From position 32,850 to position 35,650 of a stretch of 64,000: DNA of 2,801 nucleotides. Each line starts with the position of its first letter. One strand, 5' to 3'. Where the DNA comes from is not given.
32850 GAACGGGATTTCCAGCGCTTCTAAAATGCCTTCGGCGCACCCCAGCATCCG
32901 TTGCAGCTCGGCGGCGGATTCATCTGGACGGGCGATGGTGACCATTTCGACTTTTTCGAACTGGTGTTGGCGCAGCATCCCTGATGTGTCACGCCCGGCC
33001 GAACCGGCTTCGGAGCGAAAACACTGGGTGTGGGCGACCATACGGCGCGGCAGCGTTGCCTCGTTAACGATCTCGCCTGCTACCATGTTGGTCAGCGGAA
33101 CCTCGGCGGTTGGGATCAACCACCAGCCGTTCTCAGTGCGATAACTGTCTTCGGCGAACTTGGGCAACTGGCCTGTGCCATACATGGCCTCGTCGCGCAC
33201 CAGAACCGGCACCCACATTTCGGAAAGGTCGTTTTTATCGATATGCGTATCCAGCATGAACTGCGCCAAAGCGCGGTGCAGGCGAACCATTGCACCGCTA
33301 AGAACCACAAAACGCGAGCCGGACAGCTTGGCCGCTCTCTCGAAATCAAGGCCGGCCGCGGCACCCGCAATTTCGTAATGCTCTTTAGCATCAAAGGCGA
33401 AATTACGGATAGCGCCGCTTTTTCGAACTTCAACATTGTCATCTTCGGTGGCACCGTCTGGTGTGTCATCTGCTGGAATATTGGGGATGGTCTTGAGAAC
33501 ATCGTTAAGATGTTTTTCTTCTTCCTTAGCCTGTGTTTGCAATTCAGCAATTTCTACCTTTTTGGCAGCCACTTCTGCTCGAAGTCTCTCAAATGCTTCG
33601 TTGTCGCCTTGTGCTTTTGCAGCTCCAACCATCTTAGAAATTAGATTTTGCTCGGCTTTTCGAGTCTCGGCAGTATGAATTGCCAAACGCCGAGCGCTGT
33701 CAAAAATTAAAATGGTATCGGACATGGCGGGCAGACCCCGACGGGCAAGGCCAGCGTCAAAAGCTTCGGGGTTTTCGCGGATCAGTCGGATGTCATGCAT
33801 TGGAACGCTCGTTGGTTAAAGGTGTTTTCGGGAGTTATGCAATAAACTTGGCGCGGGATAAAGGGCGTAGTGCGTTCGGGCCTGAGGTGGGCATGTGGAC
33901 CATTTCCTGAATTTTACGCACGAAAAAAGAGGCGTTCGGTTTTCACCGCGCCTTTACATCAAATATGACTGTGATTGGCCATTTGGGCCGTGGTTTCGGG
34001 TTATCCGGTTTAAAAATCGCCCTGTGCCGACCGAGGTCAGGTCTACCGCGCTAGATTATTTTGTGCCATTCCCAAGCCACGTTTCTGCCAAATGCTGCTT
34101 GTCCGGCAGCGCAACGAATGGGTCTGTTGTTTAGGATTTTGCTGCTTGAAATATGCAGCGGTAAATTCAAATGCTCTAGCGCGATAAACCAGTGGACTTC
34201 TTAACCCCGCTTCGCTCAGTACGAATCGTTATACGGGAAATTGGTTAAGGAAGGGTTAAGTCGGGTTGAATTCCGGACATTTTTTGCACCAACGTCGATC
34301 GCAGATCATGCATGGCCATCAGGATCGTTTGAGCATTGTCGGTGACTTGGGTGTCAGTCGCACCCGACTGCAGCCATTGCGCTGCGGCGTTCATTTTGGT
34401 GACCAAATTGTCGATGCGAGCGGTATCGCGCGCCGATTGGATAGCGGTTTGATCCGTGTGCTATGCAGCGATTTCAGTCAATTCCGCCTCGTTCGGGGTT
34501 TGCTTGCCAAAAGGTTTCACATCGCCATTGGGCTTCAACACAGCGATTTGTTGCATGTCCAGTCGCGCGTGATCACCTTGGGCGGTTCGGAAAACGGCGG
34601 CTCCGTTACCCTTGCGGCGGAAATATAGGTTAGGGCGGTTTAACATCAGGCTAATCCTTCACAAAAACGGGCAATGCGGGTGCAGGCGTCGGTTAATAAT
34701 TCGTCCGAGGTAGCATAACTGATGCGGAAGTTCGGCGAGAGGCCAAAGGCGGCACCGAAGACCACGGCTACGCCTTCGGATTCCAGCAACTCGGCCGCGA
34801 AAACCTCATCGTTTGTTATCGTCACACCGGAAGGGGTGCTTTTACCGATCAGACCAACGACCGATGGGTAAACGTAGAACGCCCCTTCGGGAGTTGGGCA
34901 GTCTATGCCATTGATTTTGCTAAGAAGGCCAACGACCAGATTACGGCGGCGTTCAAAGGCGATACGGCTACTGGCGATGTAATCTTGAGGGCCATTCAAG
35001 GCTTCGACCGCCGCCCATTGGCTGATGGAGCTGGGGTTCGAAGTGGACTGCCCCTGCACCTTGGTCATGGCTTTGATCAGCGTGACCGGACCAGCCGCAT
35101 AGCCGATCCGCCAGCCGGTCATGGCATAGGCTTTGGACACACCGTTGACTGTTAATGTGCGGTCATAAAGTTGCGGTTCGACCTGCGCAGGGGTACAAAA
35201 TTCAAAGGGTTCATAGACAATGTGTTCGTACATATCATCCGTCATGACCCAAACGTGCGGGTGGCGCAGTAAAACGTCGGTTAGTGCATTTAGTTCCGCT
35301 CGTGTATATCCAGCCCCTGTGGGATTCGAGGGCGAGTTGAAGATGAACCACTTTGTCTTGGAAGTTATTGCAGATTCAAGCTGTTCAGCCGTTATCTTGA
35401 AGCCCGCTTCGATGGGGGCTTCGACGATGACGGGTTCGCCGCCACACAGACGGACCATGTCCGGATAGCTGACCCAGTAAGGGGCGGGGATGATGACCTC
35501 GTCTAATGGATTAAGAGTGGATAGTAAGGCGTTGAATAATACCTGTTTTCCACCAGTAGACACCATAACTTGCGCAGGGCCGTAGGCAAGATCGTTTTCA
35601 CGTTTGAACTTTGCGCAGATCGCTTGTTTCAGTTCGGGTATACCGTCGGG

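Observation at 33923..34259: Candidate CtrA-driven ~300-nt small RNA hidden upstream of serS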

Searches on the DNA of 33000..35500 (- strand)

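Call 3: search_rna_families(source=window, start=33000, end=35500, threshold=evalue, max_evalue=10, show_alignments=3)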
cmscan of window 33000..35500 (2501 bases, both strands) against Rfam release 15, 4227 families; matches with E-value up to 10: 1.
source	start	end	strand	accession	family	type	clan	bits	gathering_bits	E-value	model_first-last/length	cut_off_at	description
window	33702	33748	-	RF02162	XIST_A_REPEAT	Gene; sRNA;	-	17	33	1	1-37/37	no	XIST RNA A repeat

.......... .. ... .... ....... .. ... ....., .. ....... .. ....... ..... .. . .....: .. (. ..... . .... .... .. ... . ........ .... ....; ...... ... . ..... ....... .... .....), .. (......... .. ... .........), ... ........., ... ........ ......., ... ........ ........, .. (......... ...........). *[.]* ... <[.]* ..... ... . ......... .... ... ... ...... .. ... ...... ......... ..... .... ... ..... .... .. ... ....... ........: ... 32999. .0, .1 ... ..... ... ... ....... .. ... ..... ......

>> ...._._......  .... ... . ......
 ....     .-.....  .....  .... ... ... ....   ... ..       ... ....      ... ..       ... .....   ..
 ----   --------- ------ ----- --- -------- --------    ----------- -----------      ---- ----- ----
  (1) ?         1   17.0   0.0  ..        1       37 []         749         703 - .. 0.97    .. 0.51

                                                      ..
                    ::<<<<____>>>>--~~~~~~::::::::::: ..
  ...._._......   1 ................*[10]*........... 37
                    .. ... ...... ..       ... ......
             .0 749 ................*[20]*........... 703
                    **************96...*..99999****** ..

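Call 84: search_dna_similar(query=window:33900-34270:-, collection=plasmids, mode=distant, max_rows=5)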
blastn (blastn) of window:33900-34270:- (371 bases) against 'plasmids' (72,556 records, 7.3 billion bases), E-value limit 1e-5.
No match.

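Call 85: search_dna_similar(query=window:33900-34270:-, collection=phages, mode=distant, max_rows=5)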
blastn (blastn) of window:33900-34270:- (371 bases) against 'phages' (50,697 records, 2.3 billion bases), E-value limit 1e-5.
No match.
